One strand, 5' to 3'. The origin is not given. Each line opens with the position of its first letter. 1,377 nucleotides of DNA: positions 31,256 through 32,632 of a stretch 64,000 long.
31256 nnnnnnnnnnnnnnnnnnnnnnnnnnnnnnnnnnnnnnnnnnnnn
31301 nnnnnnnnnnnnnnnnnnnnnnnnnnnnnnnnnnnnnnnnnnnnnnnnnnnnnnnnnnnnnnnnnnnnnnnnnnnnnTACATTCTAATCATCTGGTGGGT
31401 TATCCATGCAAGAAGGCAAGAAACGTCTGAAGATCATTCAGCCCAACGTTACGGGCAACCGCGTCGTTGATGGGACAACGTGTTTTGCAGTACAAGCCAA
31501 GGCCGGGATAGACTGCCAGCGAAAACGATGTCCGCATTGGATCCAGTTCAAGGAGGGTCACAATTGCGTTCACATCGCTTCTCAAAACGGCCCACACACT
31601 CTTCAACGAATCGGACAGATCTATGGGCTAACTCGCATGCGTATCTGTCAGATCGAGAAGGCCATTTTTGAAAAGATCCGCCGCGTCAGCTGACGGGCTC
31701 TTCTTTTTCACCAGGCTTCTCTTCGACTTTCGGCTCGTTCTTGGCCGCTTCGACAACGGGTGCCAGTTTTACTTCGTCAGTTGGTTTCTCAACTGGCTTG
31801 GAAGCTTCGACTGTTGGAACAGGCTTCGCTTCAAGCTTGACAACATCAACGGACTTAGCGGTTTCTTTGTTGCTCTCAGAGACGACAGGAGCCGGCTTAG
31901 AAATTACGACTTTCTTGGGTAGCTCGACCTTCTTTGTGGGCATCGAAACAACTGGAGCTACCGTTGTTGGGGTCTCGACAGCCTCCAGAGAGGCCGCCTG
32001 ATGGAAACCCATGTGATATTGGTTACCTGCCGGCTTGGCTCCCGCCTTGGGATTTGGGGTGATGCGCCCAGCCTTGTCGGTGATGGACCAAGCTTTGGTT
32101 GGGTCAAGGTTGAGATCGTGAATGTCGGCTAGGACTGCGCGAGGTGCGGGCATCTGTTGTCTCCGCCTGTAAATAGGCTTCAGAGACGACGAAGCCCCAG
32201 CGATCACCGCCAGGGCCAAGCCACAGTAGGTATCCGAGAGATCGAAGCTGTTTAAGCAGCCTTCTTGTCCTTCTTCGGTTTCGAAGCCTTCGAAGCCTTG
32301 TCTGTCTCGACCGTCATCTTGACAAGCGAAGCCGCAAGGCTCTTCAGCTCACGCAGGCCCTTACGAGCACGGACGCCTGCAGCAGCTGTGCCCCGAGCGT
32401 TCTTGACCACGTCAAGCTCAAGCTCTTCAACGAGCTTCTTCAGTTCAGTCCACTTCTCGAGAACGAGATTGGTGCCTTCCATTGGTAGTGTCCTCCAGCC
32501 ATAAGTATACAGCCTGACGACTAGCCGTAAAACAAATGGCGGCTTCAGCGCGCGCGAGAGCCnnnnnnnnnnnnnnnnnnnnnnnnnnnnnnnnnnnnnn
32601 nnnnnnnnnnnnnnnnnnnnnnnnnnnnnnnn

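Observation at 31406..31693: Lone plus-strand mini-protein with sigma-70 region 4.2 HTH and a Cys/His cluster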

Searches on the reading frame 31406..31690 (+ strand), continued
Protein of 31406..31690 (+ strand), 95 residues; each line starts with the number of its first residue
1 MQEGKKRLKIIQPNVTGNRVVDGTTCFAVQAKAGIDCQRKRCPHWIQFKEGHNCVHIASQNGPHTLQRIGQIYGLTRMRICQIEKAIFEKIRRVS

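Call 62: find_encoding_contigs(protein=P0271, flank=7000, max_places=3)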
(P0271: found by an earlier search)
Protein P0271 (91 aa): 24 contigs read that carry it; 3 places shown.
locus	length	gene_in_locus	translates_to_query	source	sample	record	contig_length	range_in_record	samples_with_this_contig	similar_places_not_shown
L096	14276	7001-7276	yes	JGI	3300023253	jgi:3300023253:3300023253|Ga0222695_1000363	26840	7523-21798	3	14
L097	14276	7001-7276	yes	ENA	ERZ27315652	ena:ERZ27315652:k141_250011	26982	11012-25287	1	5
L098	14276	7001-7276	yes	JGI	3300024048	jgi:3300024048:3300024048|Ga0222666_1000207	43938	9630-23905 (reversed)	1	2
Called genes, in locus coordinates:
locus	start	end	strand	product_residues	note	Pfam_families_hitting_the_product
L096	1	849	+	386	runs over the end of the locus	PF03739:LptF_LptG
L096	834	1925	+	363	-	PF03739:LptF_LptG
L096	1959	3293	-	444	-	PF05221:AdoHcyase, PF00670:AdoHcyase_NAD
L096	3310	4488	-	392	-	PF00438:S-AdoMet_synt_N, PF02772:S-AdoMet_synt_M, PF02773:S-AdoMet_synt_C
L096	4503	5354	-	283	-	PF04367:DUF502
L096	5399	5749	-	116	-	PF02261:Asp_decarbox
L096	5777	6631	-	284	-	PF02569:Pantoate_ligase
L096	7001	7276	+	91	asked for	PF04545:Sigma70_r4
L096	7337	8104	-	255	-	PF00378:ECH_1, PF16113:ECH_2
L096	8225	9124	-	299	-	PF00574:CLP_protease, PF25145:NfeD1b_N, PF01343:Peptidase_S49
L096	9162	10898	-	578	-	PF17092:PCB_OB (faint), PF00575:S1, PF13509:S1_2 (faint), PF00575:S1, PF21710:Spt6_S1 (weak), PF00575:S1, PF23459:S1_RRP5 (weak)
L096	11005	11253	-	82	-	-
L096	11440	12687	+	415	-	PF02667:SCFA_trans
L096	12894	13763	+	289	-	PF05853:BKACE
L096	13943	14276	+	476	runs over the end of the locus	PF01435:Peptidase_M48, PF00515:TPR_1 (faint), PF07719:TPR_2 (faint), PF13174:TPR_6 (faint), PF13181:TPR_8 (faint), PF13371:TPR_9 (faint), PF13414:TPR_11 (faint), PF14559:TPR_19 (weak), +5 more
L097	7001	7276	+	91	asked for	PF04545:Sigma70_r4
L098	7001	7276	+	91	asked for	PF04545:Sigma70_r4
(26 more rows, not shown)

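Call 63: fold_search(model_id=the predicted structure, library=viral)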
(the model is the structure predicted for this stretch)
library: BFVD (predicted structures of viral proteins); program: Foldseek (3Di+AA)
matches with E <= 10: 44; with E <= 0.001: 0
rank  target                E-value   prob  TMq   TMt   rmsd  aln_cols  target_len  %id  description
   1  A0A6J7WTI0            1.1e-01  0.90  0.48  0.23  11.5       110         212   16  Uncharacterized protein [uncultured Caudovirales phage]
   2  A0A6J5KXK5            1.1e-01  0.97  0.50  0.42   8.1        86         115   15  RNA polymerase sigma-70 region 4 [uncultured Caudovirales phage]
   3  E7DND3                1.3e+00  0.16  0.36  0.18  16.0       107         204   16  (no name in the UniProt tables at hand)
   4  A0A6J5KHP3            1.4e+00  0.80  0.36  0.56   4.5        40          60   20  Uncharacterized protein [uncultured Caudovirales phage]
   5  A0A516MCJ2            2.1e+00  0.66  0.32  0.35   3.2        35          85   34  (no name in the UniProt tables at hand)
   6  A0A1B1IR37            2.1e+00  0.20  0.33  0.18   8.9        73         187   19  (no name in the UniProt tables at hand)
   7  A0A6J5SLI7            2.3e+00  0.11  0.34  0.32  17.3       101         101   19  RNA polymerase sigma-70 region 4 [uncultured Caudovirales phage]
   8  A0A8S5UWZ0            2.8e+00  0.18  0.34  0.23   9.4        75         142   16  RNA polymerase sigma factor SigS [Siphoviridae sp. ctDmR33]
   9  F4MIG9                2.8e+00  0.10  0.34  0.25  14.7        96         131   11  Gp24 [Propionibacterium phage PAD20]
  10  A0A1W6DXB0            2.8e+00  0.09  0.34  0.14  13.8       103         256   17  RNA polymerase sigma factor [Sphingobium phage Lacusarx]
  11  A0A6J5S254            2.8e+00  0.08  0.31  0.22  19.9       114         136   15  Sigma70_r4 domain containing protein [uncultured Caudovirales phage]
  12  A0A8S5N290            3.0e+00  0.44  0.33  0.48   3.2        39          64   18  Uncharacterized protein [Podoviridae sp. cttxo15]
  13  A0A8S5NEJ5            3.0e+00  0.05  0.24  0.20  15.2        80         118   18  Helix-turn-helix XRE-family like protein [Myoviridae sp. cte0p10]
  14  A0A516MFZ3            4.1e+00  0.30  0.26  0.16   2.3        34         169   29  (no name in the UniProt tables at hand)
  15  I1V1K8                4.1e+00  0.08  0.28  0.19  12.9        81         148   14  Immunity repressor [Mycobacterium phage SWU1]
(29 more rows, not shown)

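Call 72: get_annotated_region(hit=H17, flank=300)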
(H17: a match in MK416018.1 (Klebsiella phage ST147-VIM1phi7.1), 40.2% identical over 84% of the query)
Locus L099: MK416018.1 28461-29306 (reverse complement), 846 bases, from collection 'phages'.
description: Klebsiella phage ST147-VIM1phi7.1, complete genome.
organism: Klebsiella phage ST147-VIM1phi7.1 (NCBI taxid 2510480)
taxonomy: Viruses; Duplodnaviria; Heunggongvirae; Uroviricota; Caudoviricetes; Peduoviridae; Vimunumvirus; Vimunumvirus ST147VIM1phi71
host: Klebsiella pneumoniae ST147-VIM1; source: -; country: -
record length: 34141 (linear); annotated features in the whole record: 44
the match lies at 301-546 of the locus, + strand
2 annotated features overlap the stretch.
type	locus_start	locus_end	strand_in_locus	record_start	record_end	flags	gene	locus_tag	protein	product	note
CDS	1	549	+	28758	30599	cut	-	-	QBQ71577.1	RNA polymerase sigma factor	RNA polymerase sigma factor RpoD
CDS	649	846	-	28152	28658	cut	-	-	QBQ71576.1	G/U mismatch-specific DNA glycosylase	-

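Call 84: search_protein_families(library=padloc, proteins=[window:31406-31690:+], max_evalue=0.01)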
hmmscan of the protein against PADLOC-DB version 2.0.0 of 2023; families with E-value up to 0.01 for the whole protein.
window:31406-31690:+ (95 aa): 0 families

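Call 87: find_encoding_contigs(protein=P0153, flank=3000, max_places=2)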
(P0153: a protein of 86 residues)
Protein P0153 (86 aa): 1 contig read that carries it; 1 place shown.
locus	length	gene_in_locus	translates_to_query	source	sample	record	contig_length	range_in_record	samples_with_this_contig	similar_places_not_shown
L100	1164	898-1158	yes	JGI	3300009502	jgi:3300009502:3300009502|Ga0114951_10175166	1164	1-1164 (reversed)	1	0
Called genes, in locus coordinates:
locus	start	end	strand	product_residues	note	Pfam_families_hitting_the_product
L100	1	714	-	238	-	?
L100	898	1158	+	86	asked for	-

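Call 88: find_encoding_contigs(protein=P0154, flank=3000, max_places=2)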
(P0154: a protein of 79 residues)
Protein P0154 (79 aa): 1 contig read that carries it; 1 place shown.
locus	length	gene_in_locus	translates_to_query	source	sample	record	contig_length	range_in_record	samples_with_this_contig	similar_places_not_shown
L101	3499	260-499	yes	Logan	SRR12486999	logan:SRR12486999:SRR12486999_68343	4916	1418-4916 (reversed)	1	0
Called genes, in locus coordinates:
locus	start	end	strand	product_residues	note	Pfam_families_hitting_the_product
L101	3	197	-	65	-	?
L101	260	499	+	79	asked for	-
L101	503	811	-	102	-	-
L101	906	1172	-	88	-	PF07432:Hc1 (faint)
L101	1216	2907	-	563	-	PF04851:ResIII (weak), PF13307:Helicase_C_2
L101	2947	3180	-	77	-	-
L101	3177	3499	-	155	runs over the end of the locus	-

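Call 89: find_encoding_contigs(protein=P0162, flank=3000, max_places=2)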
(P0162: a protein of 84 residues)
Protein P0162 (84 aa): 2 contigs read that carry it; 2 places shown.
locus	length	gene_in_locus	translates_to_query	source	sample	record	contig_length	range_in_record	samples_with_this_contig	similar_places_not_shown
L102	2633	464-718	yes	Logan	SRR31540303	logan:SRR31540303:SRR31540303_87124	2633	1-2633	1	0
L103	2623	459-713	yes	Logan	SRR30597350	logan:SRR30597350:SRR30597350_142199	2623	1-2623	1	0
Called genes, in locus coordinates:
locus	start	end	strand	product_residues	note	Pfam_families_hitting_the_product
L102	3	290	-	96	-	?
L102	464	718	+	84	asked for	-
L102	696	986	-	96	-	-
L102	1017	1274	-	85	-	PF07432:Hc1 (weak)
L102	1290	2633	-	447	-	?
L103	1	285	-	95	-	?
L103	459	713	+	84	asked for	-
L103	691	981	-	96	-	-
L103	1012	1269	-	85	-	PF07432:Hc1 (weak)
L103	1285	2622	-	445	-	?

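Call 91: find_encoding_contigs(protein=P0193, flank=2500, max_places=2)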
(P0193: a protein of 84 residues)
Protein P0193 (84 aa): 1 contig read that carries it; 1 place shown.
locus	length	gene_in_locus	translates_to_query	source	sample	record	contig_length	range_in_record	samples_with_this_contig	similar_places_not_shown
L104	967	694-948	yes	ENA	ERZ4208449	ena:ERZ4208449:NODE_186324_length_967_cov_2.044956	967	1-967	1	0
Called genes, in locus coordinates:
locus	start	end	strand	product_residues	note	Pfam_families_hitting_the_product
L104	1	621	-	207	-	?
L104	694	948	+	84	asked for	-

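Call 92: find_encoding_contigs(protein=P0170, flank=2500, max_places=2)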
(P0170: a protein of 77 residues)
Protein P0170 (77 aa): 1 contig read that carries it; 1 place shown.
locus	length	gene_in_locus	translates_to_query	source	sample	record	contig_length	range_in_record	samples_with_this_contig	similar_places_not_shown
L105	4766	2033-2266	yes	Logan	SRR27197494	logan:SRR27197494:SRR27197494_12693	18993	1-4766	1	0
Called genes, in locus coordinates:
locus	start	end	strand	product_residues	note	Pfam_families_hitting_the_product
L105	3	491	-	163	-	?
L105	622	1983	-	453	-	PF13638:PIN_4, PF02562:PhoH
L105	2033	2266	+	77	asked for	-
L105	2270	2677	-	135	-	-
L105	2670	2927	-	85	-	-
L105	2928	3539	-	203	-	PF00574:CLP_protease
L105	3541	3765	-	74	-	-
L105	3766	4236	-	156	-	-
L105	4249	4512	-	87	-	-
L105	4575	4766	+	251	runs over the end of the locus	-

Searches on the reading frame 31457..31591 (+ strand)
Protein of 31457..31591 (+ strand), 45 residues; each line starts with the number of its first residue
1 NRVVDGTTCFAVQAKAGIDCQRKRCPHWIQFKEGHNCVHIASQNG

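Call 83: search_solved_structures(query=window:31457-31591:+, max_evalue=10)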
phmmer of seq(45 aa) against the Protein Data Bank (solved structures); distinct sequences matched with E-value up to 10: 7.
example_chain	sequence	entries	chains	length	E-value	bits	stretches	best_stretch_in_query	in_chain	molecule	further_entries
9i1w_Ll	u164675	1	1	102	0.14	15.7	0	15-38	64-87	Ribosomal protein eL39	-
8q6r_C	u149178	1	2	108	3.7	11.3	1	7-37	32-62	Properdin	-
6s08_B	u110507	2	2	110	5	10.9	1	7-37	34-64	Properdin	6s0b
1dan_L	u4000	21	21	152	6.4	10.5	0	19-45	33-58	BLOOD COAGULATION FACTOR VIIA light chain | PROTEIN (BLOOD COAGULATION FACTOR VIIA) | Coagulation factor VII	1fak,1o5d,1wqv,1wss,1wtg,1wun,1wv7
8qod_A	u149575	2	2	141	7.1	10.4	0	19-45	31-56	Factor VII light chain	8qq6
1w0y_L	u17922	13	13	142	8.5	10.2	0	19-45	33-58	BLOOD COAGULATION FACTOR VIIA | Coagulation factor VII | Coagulation factor VII light chain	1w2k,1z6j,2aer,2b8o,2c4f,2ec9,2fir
6r2w_L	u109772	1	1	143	8.7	10.1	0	19-45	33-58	Coagulation factor VII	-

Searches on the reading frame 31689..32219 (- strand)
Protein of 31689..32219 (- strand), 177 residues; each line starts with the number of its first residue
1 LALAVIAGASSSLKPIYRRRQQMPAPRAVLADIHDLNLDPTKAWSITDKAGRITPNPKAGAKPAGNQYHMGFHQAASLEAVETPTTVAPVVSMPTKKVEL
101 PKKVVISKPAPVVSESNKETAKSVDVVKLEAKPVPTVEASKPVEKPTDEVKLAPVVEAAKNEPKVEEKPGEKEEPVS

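Call 10: search_protein_families(library=pfam, proteins=[window:31689-32219:-], max_evalue=0.001)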
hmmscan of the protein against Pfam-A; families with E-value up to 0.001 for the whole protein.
window:31689-32219:- (177 aa): 0 families

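Call 58: search_protein_families(library=phrogs, proteins=[window:31689-32219:-], max_evalue=0.001)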
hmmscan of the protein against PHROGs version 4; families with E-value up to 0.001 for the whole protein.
window:31689-32219:- (177 aa): 0 families

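Call 84: search_protein_families(library=padloc, proteins=[window:31689-32219:-], max_evalue=0.01)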
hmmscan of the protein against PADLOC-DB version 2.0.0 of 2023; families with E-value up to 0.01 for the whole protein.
window:31689-32219:- (177 aa): 0 families

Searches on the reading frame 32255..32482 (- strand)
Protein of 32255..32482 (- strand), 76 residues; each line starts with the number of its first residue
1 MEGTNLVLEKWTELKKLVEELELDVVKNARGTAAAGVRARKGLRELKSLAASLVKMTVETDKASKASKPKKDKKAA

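Call 10: search_protein_families(library=pfam, proteins=[window:32255-32482:-], max_evalue=0.001)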
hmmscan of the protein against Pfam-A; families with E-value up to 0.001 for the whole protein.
window:32255-32482:- (76 aa): 1 family
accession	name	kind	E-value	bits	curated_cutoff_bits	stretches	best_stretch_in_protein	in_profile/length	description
PF07432.18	Hc1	-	1e-09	38.6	23.5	1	9-51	2-45/57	Histone H1-like protein Hc1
